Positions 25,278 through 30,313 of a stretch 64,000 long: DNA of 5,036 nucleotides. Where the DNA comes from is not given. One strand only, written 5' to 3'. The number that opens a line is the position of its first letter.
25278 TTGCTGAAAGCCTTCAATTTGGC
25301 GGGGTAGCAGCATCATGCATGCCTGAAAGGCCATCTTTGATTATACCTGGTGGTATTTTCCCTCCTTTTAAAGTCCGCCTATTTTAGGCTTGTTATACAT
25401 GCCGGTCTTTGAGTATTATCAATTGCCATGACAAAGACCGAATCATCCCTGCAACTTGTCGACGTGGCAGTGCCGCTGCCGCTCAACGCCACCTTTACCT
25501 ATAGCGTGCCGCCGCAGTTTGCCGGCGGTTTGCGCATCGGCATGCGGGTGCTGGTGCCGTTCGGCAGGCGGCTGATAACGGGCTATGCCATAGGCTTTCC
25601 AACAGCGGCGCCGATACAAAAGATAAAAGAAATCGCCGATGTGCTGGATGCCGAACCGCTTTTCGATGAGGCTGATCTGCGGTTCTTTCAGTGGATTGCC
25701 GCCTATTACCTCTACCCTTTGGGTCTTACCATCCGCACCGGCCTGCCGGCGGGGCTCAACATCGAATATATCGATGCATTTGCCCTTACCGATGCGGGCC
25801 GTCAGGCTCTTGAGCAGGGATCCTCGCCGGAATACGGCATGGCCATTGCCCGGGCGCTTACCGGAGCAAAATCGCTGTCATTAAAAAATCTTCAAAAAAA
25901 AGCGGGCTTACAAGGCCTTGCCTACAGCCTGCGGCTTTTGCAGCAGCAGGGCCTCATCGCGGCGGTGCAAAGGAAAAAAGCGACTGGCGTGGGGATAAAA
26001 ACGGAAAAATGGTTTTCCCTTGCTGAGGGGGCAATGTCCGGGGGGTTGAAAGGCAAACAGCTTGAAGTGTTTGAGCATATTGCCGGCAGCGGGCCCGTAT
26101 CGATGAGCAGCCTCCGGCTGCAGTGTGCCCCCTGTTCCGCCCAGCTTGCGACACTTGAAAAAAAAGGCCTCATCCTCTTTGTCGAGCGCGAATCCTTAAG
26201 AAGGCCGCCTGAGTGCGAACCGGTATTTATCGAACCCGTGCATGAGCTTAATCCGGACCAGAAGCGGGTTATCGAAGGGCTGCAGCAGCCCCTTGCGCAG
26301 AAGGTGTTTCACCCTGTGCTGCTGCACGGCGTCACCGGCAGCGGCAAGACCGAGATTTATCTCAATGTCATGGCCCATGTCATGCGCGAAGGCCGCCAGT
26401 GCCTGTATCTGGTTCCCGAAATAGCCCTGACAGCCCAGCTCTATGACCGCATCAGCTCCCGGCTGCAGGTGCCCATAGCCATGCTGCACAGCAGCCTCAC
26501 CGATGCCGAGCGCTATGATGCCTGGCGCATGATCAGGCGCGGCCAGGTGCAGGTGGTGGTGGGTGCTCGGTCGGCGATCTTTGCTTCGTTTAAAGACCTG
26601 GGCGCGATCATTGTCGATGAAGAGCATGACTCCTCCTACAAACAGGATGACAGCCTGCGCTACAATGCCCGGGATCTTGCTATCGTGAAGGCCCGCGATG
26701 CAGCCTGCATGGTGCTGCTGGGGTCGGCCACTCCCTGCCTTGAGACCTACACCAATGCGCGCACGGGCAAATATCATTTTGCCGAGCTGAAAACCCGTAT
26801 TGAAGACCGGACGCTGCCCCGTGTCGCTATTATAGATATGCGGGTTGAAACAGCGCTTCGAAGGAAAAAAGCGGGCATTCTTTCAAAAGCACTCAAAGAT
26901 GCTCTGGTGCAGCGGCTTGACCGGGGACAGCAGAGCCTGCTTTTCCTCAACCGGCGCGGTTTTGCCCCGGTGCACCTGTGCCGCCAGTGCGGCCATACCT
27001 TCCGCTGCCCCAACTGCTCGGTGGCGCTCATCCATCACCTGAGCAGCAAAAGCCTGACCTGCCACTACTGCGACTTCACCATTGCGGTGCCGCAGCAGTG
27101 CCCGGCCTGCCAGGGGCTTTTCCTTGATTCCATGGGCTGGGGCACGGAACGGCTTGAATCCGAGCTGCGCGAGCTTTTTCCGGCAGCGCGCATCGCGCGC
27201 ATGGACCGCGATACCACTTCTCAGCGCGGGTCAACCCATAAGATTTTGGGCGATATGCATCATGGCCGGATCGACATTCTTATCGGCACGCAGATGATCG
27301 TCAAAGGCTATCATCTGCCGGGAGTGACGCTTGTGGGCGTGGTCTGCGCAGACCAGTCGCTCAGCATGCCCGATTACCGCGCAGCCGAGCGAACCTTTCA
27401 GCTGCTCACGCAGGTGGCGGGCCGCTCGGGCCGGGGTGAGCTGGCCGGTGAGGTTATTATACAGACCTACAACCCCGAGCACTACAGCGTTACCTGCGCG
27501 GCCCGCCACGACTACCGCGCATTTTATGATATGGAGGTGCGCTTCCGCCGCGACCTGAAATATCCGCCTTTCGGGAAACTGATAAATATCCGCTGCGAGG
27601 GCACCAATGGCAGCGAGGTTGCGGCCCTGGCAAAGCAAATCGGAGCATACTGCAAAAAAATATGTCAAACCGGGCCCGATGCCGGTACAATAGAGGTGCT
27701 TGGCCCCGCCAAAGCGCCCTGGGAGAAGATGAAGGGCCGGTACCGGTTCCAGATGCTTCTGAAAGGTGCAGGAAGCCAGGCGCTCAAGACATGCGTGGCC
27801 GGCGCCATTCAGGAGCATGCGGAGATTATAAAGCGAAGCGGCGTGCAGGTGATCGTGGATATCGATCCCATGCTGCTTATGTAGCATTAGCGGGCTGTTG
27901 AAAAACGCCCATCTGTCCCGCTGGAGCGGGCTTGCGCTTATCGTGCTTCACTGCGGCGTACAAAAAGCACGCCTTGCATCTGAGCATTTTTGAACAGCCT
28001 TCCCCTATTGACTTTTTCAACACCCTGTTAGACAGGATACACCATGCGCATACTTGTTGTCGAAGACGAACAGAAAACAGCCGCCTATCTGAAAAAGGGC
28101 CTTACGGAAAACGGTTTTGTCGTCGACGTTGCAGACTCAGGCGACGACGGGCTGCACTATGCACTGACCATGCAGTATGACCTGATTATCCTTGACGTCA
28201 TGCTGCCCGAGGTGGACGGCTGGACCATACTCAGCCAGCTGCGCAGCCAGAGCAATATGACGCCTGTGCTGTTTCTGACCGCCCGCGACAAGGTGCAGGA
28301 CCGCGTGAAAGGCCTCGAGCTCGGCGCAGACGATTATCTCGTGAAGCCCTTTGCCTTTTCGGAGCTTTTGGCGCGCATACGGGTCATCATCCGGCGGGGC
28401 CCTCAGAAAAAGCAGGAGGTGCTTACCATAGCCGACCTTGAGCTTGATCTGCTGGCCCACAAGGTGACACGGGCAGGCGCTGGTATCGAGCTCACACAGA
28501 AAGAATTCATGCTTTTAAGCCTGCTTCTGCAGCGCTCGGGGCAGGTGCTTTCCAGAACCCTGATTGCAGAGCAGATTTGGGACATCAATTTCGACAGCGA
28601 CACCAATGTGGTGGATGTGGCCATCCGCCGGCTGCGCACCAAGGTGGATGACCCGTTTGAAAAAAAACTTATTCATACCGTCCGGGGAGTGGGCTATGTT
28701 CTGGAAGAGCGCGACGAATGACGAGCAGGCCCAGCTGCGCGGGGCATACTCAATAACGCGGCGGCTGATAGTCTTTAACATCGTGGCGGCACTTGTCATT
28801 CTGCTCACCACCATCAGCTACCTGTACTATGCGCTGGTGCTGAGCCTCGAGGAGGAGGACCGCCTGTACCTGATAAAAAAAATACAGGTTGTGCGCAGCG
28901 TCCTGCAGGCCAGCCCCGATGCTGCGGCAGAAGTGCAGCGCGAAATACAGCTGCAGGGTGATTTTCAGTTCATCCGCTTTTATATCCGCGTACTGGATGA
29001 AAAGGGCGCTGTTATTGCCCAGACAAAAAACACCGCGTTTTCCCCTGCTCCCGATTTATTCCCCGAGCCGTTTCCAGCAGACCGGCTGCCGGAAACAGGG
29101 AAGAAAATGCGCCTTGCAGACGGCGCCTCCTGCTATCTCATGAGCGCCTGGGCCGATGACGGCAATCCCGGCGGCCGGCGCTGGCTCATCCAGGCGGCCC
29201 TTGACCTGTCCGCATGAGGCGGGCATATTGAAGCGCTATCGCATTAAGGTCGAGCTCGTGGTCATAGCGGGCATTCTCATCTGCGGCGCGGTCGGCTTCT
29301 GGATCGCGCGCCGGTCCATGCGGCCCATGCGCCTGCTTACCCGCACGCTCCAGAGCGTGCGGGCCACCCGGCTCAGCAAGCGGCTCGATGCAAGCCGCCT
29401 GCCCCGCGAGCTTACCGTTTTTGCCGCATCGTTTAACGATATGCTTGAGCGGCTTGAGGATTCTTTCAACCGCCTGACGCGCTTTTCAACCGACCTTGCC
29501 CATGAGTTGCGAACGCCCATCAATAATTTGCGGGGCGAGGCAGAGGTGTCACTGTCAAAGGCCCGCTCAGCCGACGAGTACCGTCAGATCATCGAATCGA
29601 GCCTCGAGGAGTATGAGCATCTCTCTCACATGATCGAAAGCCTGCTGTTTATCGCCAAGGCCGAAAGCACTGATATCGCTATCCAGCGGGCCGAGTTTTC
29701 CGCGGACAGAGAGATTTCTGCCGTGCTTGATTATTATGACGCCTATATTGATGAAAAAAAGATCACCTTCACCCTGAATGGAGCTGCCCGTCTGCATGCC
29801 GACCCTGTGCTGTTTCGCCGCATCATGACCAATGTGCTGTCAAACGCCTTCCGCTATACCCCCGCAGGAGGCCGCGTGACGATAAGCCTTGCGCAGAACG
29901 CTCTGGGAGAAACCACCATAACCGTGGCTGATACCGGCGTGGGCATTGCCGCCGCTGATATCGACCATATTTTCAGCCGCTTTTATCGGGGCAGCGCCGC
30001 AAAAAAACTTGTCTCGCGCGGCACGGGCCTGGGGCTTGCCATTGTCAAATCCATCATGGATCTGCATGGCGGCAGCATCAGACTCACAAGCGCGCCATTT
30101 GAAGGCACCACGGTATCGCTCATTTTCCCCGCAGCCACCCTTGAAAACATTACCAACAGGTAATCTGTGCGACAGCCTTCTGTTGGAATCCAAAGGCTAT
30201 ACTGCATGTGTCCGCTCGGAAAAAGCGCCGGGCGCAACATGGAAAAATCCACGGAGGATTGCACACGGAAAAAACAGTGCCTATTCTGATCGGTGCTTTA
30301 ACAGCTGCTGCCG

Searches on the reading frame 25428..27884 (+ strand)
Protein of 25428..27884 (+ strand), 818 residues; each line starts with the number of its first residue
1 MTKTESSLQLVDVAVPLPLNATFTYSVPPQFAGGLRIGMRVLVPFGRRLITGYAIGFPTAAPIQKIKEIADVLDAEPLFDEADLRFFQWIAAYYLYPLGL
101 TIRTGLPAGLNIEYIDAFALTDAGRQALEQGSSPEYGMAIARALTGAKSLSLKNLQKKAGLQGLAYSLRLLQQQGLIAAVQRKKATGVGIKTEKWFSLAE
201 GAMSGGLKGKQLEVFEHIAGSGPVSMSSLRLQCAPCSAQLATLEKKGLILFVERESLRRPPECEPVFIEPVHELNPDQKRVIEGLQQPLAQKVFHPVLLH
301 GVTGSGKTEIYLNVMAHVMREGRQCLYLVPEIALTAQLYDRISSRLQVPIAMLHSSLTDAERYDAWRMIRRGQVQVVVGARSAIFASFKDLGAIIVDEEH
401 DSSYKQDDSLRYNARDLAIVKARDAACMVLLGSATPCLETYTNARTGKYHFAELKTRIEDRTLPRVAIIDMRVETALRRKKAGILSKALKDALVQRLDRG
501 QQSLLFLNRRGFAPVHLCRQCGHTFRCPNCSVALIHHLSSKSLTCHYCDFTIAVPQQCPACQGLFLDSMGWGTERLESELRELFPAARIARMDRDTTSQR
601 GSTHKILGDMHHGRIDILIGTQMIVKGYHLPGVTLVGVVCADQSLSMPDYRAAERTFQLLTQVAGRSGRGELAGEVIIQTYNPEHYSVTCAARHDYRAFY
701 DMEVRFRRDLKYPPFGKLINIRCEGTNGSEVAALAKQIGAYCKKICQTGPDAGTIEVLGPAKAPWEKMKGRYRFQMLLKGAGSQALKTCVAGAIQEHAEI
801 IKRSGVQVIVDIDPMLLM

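Call 64: search_protein_families(library=pfam, proteins=[window:25428-27884:+], max_evalue=0.00001)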
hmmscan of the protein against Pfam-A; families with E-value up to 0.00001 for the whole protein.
window:25428-27884:+ (818 aa): 6 families
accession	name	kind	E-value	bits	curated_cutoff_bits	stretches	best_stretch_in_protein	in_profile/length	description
PF17764.6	PriA_3primeBD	-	8.4e-28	96.5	22.7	1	12-107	1-96/96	3'DNA-binding domain (3'BD)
PF18074.6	PriA_C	-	1.4e-20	74.3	26.9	1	714-814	1-95/95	Primosomal protein N C-terminal domain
PF00270.35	DEAD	-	2.1e-20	73.6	26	1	276-437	2-161/167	DEAD/DEAH box helicase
PF04851.21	ResIII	-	4.8e-14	53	22.5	1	273-436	3-162/164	Type III restriction enzyme, res subunit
PF00271.37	Helicase_C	-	6.3e-09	36.5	23.5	0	575-669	27-108/110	Helicase conserved C-terminal domain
PF18319.7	Zn_ribbon_PriA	-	3e-08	33.9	26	1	527-551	1-25/27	PriA DNA helicase Cys-rich region (CRR) domain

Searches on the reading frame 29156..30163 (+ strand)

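Call 65: search_protein_families(library=pfam, proteins=[window:29156-30163:+], max_evalue=0.00001)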
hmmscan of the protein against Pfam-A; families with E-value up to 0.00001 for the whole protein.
window:29156-30163:+ (335 aa): 3 families
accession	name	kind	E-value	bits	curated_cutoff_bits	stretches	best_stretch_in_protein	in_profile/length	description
PF02518.31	HATPase_c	-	4e-28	98.5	26.4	1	216-327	2-110/111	Histidine kinase-, DNA gyrase B-, and HSP90-like ATPase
PF00512.31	HisKA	-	7.6e-14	51.9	26.9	1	107-171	2-65/66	His Kinase A (phospho-acceptor) domain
PF00672.30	HAMP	-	2.1e-08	34.8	25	1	49-102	1-53/53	HAMP domain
